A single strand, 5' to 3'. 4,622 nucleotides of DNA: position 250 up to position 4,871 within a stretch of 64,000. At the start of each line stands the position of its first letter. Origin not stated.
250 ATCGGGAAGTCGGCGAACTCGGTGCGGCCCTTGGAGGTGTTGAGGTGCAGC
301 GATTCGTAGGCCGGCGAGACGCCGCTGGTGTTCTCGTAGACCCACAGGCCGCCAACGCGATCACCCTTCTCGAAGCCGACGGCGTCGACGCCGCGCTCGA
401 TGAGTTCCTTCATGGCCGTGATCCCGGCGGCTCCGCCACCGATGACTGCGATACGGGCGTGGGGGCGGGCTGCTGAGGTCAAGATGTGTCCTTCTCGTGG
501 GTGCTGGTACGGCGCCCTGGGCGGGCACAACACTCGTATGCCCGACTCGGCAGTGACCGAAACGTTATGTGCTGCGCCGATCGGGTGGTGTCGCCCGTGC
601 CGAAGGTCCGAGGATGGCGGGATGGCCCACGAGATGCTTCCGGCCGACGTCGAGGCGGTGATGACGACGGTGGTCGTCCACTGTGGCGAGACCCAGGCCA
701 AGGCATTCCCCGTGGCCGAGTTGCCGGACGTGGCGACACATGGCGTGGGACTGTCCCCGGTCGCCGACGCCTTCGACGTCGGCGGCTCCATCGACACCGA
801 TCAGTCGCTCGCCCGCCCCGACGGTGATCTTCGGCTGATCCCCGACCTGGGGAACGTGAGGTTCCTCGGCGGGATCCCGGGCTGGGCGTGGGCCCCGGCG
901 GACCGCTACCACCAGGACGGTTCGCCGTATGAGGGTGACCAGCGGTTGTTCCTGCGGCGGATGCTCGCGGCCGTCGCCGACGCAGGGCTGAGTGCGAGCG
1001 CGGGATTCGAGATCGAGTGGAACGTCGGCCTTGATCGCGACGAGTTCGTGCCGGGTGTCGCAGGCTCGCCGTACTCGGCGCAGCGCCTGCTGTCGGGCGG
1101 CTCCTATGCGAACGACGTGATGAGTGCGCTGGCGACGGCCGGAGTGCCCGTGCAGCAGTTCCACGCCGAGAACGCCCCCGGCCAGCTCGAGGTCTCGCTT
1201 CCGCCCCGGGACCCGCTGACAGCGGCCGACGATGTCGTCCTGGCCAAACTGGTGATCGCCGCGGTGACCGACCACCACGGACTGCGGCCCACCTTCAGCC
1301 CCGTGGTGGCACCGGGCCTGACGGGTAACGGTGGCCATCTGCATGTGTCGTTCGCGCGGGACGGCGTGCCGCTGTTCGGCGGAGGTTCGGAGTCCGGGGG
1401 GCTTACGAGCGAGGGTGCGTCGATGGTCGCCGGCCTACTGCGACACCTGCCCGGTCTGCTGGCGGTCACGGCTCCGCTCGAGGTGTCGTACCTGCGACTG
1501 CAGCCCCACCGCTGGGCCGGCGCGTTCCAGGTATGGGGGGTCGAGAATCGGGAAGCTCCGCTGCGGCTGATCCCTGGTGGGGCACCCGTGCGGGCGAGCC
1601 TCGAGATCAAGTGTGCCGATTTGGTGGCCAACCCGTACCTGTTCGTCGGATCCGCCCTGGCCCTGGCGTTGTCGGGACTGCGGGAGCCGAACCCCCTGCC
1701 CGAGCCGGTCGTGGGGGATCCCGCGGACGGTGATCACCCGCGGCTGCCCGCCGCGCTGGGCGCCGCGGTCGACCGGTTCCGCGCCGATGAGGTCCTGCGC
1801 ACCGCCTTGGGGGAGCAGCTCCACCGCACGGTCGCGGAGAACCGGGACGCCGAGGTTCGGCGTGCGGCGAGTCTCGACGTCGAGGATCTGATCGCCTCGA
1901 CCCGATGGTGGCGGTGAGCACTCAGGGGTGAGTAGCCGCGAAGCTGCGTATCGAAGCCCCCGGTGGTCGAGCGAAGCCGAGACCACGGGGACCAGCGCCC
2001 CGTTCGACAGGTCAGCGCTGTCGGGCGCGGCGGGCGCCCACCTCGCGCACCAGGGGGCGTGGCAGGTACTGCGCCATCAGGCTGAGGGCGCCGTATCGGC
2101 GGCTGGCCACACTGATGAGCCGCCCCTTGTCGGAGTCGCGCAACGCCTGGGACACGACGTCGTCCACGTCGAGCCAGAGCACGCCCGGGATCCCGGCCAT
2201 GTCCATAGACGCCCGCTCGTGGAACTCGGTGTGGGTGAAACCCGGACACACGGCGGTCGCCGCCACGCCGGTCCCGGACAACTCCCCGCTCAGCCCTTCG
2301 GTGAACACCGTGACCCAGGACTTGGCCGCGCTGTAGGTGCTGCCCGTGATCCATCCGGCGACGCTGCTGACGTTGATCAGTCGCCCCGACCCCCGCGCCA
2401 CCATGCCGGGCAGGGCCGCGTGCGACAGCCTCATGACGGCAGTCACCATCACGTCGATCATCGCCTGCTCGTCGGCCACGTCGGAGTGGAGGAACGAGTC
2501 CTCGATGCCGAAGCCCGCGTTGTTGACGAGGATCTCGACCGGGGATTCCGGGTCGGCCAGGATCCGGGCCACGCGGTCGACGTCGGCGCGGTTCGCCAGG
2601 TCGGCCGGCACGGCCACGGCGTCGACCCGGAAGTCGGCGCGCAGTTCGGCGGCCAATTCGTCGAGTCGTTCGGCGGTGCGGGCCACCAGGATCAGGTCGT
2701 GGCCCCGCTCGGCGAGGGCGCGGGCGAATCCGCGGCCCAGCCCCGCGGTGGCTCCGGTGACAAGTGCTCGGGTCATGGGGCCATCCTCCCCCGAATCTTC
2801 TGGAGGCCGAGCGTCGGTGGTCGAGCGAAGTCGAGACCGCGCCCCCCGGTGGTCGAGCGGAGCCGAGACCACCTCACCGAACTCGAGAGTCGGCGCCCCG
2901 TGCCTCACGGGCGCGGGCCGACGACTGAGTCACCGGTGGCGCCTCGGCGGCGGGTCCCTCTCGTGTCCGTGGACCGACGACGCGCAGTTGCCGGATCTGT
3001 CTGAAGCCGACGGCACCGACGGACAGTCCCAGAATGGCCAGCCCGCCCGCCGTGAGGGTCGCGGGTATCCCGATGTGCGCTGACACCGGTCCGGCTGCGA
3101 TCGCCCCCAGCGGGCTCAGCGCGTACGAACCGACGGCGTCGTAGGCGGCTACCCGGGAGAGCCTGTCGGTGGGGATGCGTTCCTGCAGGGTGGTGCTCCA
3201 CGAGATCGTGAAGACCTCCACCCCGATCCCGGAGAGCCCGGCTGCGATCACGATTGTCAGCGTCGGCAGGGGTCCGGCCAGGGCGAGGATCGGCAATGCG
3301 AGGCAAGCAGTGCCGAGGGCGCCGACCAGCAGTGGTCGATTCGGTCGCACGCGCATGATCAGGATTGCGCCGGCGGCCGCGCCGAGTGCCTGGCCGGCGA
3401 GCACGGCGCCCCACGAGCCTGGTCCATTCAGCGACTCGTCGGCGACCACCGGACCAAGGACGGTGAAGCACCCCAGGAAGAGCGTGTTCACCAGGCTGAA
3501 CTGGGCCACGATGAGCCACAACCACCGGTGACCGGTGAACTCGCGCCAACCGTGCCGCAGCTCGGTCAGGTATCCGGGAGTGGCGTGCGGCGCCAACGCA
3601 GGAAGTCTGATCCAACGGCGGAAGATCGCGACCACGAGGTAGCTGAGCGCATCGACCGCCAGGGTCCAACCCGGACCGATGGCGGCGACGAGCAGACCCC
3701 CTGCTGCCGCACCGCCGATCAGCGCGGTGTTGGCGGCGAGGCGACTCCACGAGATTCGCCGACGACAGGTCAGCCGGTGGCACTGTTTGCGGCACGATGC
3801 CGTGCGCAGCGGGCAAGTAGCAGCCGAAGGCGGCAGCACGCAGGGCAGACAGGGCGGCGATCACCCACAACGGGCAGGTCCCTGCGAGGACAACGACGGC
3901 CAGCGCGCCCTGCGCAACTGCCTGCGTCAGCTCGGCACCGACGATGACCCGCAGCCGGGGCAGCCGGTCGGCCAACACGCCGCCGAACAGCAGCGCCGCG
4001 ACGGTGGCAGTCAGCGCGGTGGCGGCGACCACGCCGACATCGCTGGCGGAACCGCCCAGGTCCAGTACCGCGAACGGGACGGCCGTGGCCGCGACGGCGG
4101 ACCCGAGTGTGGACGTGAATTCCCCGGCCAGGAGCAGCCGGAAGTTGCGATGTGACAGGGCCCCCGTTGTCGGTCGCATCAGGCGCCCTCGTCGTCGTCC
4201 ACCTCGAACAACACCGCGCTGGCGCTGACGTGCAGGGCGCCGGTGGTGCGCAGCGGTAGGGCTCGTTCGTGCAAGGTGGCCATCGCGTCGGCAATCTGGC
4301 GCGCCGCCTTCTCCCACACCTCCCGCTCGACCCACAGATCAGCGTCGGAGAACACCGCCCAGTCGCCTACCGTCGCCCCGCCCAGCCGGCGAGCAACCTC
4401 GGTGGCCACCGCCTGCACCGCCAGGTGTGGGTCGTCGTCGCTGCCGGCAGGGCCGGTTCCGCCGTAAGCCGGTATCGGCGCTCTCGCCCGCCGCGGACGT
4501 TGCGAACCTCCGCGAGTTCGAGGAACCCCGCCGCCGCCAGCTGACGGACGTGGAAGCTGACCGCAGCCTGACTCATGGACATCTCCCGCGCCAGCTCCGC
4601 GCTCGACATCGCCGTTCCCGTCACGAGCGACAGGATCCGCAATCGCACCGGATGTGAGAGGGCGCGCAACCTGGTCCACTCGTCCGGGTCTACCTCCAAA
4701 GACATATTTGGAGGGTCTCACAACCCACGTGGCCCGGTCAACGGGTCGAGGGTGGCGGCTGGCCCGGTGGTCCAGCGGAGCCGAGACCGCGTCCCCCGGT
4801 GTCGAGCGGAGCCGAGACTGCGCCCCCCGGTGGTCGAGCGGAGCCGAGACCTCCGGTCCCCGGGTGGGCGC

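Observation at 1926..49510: Two linked short repeat modules (A and B) populate intergenic DNA in at least ~25 full or partial copies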

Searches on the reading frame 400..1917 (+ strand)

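Call 16: search_protein_families(library=pfam, proteins=[window:400-1917:+])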
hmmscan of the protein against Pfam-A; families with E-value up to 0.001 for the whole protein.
window:400-1917:+ (505 aa): 1 family
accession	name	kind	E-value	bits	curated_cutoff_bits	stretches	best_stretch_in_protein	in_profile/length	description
PF00120.29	Gln-synt_C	-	3e-63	214.4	24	1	179-489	2-332/344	Glutamine synthetase, catalytic domain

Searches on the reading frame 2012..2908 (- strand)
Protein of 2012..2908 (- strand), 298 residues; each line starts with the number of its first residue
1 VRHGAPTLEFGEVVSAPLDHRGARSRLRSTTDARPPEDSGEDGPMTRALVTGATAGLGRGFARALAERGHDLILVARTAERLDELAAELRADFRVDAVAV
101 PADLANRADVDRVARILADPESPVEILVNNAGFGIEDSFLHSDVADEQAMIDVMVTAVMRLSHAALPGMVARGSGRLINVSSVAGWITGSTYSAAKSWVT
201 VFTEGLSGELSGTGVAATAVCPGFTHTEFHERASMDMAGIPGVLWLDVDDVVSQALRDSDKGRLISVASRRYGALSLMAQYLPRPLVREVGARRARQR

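Call 16: search_protein_families(library=pfam, proteins=[window:2012-2908:-])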
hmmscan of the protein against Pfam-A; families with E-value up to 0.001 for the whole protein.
window:2012-2908:- (298 aa): 4 families
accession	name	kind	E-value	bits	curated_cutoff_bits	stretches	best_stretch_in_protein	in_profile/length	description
PF00106.31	adh_short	-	1.8e-45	155.2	26.6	1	48-234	3-191/195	short chain dehydrogenase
PF13561.12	adh_short_C2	-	1.4e-26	94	27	1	52-233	1-184/236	Enoyl-(Acyl carrier protein) reductase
PF08659.16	KR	-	9.7e-14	52.1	22.6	1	48-220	3-173/180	KR domain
PF01370.27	Epimerase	-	8e-05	22.6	20.9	1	48-183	1-116/240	NAD dependent epimerase/dehydratase family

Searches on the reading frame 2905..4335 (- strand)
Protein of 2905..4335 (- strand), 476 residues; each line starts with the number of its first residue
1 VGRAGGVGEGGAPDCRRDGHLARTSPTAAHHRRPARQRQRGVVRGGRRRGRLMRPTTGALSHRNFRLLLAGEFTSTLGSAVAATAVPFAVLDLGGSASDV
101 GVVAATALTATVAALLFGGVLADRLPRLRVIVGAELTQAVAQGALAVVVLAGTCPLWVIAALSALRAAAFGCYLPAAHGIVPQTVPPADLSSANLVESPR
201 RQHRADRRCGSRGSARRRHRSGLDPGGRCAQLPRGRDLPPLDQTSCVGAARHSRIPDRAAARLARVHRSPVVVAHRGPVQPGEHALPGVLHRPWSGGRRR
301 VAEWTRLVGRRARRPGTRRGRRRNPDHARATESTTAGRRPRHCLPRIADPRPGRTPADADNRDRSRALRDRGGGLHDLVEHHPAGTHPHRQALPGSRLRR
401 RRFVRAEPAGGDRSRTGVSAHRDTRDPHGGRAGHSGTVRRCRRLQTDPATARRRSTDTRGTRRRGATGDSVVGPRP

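Call 16: search_protein_families(library=pfam, proteins=[window:2905-4335:-])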
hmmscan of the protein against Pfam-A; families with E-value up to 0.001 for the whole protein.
window:2905-4335:- (476 aa): 3 families
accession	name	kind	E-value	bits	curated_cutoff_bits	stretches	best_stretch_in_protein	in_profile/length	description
PF07690.21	MFS_1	-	1.1e-10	41.5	33.4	1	69-193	2-122/347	Major Facilitator Superfamily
PF05977.19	MFS_3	-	6e-08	32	27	1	59-198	6-145/524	Transmembrane secretion effector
PF13347.12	MFS_2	-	6.8e-05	22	27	1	45-173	206-334/427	MFS/sugar transport protein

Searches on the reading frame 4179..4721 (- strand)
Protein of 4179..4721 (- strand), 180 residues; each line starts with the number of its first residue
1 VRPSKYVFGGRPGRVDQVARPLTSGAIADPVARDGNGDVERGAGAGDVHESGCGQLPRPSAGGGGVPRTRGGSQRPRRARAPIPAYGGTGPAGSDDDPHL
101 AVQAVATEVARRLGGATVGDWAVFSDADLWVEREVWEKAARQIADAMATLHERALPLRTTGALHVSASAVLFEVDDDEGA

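Call 114: search_protein_families(library=pfam, proteins=[window:4179-4721:-], max_evalue=0.001)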
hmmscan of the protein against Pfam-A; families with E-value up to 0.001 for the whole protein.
window:4179-4721:- (180 aa): 0 families
